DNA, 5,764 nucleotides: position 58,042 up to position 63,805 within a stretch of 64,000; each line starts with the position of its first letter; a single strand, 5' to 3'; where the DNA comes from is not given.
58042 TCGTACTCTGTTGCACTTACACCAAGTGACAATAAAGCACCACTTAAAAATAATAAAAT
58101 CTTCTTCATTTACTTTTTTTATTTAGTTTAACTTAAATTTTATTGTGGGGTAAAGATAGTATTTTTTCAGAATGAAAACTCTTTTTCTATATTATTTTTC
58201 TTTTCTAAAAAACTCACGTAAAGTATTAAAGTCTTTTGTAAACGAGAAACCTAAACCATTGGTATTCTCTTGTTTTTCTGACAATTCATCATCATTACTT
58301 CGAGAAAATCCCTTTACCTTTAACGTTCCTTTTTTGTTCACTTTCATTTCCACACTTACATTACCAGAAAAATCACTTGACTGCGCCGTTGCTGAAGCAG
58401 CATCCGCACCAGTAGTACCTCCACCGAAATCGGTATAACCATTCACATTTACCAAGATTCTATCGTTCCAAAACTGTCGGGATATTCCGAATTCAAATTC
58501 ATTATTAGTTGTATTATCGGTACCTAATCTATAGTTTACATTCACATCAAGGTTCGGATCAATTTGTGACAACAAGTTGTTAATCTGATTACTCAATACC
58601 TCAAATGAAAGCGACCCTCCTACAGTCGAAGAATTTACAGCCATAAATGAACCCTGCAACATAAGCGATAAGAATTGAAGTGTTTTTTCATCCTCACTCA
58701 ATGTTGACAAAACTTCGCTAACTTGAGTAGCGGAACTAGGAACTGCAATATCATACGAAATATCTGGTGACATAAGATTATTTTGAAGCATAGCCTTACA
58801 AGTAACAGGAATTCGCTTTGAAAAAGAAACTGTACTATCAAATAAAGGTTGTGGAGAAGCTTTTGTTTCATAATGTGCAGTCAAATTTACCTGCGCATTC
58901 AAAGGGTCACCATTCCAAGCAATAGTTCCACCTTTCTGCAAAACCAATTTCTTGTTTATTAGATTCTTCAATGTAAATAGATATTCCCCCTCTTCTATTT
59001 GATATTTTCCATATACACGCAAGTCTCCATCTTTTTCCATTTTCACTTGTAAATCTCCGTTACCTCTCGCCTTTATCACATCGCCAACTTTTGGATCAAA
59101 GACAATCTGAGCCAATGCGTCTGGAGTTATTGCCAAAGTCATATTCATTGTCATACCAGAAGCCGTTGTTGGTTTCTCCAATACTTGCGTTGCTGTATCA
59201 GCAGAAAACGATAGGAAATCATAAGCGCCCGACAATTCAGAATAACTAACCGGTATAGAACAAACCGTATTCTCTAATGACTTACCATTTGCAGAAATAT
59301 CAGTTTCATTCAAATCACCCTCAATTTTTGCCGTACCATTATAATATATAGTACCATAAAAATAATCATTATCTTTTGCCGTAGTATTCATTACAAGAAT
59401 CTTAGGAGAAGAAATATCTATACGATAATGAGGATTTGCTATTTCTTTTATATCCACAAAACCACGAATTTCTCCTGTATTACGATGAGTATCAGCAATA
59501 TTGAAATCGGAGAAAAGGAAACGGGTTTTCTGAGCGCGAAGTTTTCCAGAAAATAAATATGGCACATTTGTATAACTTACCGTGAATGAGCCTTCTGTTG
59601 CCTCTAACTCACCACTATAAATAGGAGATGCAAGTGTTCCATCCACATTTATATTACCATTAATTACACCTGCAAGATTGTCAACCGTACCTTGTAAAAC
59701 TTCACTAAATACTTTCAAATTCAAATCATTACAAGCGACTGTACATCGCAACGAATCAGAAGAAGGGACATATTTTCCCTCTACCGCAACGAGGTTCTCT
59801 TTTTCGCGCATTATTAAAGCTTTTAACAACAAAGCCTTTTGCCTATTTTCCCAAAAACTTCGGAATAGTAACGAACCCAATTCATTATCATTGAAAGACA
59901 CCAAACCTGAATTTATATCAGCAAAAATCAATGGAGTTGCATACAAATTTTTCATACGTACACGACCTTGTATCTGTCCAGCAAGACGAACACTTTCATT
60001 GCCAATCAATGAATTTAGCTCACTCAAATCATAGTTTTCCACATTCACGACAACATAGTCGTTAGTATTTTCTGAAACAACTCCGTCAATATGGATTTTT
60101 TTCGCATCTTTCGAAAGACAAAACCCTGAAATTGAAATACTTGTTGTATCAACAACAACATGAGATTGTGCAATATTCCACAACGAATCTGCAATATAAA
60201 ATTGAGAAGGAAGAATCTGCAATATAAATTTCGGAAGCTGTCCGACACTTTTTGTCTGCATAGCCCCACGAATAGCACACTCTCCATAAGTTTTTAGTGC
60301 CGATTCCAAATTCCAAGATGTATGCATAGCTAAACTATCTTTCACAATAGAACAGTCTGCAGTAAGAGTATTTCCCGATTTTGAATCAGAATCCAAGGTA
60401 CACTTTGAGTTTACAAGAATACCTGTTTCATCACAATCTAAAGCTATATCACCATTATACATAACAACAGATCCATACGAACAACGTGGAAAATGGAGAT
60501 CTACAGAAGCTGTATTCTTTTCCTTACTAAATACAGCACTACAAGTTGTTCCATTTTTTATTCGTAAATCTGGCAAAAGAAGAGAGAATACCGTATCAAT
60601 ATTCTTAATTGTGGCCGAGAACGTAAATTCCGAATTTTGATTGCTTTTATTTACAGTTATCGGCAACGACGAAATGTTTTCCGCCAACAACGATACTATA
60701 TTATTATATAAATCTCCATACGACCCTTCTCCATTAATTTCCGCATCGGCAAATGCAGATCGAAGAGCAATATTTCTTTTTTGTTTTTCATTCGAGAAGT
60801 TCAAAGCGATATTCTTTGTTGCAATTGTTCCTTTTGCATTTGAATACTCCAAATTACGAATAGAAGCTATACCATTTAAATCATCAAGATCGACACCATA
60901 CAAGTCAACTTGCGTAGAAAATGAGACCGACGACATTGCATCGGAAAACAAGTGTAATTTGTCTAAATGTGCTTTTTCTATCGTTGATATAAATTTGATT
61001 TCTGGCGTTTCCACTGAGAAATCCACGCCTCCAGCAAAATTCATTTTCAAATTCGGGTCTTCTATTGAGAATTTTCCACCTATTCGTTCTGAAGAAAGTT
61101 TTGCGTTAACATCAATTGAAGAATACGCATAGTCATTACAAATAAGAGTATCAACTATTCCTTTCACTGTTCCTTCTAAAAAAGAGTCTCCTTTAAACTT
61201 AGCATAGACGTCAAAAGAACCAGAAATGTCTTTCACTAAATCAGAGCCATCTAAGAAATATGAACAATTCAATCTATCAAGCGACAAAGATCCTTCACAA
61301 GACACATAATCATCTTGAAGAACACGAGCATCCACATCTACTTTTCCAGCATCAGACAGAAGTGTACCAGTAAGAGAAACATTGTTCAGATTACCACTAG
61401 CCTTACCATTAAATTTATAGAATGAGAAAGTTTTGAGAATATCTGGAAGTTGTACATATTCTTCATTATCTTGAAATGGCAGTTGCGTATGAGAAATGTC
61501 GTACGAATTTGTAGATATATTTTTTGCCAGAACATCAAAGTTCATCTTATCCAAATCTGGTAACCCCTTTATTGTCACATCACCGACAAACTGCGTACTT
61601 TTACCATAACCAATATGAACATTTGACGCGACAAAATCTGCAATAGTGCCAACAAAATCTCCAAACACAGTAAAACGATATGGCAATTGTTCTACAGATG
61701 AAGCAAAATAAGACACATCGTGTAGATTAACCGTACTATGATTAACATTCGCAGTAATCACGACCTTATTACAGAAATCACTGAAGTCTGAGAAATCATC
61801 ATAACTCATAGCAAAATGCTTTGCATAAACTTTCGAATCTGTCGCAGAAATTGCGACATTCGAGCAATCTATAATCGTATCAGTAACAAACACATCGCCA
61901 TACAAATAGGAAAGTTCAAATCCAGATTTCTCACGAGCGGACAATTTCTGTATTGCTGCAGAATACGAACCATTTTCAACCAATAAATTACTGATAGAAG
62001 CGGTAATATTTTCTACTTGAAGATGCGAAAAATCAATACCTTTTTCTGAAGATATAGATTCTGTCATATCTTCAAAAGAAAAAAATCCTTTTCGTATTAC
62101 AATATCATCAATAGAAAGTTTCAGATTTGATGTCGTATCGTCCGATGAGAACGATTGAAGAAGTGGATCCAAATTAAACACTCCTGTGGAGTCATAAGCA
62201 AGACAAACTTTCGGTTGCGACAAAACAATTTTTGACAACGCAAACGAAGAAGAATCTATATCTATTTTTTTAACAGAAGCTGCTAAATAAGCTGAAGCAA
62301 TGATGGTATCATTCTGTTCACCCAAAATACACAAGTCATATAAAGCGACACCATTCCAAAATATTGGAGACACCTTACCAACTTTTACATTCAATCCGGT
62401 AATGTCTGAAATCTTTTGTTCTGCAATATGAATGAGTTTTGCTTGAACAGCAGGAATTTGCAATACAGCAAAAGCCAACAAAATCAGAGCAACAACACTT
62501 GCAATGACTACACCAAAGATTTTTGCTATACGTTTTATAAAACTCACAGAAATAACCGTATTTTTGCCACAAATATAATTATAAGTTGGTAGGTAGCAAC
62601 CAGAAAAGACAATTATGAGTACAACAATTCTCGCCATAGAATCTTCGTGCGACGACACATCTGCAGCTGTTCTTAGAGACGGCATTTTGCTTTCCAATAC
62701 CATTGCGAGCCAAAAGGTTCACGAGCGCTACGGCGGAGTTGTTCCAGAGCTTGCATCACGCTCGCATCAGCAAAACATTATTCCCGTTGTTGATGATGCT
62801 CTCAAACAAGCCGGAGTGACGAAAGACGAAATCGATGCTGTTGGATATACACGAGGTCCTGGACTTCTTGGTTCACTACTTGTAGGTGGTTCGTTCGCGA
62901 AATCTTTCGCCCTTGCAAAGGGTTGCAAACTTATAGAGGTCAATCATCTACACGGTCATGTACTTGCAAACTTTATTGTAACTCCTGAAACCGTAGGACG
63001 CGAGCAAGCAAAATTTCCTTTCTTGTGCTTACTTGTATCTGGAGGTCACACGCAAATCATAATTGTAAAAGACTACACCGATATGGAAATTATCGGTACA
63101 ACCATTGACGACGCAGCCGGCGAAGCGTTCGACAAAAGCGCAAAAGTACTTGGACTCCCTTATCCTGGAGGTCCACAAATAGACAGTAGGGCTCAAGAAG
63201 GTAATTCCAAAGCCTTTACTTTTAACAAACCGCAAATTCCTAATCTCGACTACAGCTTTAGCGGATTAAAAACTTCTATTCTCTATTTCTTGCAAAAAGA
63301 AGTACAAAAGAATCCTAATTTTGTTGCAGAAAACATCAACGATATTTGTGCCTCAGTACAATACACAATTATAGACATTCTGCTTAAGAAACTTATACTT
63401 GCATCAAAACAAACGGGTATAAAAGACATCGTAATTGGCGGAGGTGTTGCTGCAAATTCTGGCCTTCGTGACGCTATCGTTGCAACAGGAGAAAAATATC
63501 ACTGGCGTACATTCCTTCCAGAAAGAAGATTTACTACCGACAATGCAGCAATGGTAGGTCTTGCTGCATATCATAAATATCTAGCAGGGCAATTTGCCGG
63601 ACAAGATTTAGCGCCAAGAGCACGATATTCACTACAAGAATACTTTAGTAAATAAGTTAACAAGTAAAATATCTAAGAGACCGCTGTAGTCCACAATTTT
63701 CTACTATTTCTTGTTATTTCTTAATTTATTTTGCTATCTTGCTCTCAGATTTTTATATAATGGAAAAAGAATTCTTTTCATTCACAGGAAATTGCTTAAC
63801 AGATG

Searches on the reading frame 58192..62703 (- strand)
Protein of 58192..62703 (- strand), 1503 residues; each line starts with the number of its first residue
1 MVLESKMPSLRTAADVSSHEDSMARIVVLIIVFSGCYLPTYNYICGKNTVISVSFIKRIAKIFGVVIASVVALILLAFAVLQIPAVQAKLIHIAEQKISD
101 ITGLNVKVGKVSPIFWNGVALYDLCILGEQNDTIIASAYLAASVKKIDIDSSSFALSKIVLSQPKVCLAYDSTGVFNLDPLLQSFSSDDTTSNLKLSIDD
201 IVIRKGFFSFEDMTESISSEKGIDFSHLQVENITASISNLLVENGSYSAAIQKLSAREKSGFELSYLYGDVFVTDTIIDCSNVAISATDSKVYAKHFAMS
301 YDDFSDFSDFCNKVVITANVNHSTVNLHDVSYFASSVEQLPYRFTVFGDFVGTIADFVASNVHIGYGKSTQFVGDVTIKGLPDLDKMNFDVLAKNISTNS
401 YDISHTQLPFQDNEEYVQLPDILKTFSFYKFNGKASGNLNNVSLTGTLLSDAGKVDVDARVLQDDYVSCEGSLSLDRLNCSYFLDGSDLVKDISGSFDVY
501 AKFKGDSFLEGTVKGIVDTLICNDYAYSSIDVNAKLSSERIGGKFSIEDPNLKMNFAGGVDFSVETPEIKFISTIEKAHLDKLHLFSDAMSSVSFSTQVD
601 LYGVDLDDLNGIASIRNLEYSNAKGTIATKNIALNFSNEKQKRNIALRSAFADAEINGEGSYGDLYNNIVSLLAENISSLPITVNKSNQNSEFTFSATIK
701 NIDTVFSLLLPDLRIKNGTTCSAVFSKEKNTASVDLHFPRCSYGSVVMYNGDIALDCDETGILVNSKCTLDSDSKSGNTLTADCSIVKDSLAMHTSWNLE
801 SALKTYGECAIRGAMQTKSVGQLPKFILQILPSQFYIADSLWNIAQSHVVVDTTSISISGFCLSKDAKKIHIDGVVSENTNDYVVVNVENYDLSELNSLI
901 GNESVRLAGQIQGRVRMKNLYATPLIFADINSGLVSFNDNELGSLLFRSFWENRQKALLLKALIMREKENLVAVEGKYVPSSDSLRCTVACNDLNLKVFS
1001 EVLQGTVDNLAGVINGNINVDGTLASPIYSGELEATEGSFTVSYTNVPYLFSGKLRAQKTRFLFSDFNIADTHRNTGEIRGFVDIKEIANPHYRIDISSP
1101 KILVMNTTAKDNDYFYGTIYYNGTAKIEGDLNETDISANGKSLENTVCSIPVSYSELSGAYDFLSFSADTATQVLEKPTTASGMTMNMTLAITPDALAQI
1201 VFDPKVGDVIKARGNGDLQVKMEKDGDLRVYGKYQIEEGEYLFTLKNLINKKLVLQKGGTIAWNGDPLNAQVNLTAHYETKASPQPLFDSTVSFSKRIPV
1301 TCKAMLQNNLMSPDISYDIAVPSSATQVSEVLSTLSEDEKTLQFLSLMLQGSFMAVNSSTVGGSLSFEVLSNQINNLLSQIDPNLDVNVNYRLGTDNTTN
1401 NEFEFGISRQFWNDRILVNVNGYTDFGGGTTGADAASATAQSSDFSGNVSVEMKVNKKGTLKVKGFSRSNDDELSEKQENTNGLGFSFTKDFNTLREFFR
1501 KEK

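Call 7: search_protein_families(library=pfam, proteins=[window:58192-62703:-], max_evalue=0.001)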
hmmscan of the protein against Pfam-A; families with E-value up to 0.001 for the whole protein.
window:58192-62703:- (1503 aa): 2 families
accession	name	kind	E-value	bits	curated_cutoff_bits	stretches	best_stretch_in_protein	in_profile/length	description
PF04357.19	TamB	-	5.1e-47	161.4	22.4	1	1067-1492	3-381/381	TamB, inner membrane protein subunit of TAM complex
PF05359.17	DUF748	-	4.5e-12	45.3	50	1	56-234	11-188/1037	Domain of Unknown Function (DUF748)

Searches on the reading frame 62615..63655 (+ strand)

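Call 7: search_protein_families(library=pfam, proteins=[window:62615-63655:+], max_evalue=0.001)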
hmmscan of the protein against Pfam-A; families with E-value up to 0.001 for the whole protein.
window:62615-63655:+ (346 aa): 2 families
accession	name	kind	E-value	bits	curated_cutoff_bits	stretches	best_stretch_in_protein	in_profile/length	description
PF00814.31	TsaD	-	5.6e-89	298.8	24.8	1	25-315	2-263/264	tRNA N6-adenosine threonylcarbamoyltransferase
PF22521.2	HypF_C_2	-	1.2e-05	25.7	27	1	239-310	164-235/241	Carbamoyltransferase, Kae1-like Domain, second subdomain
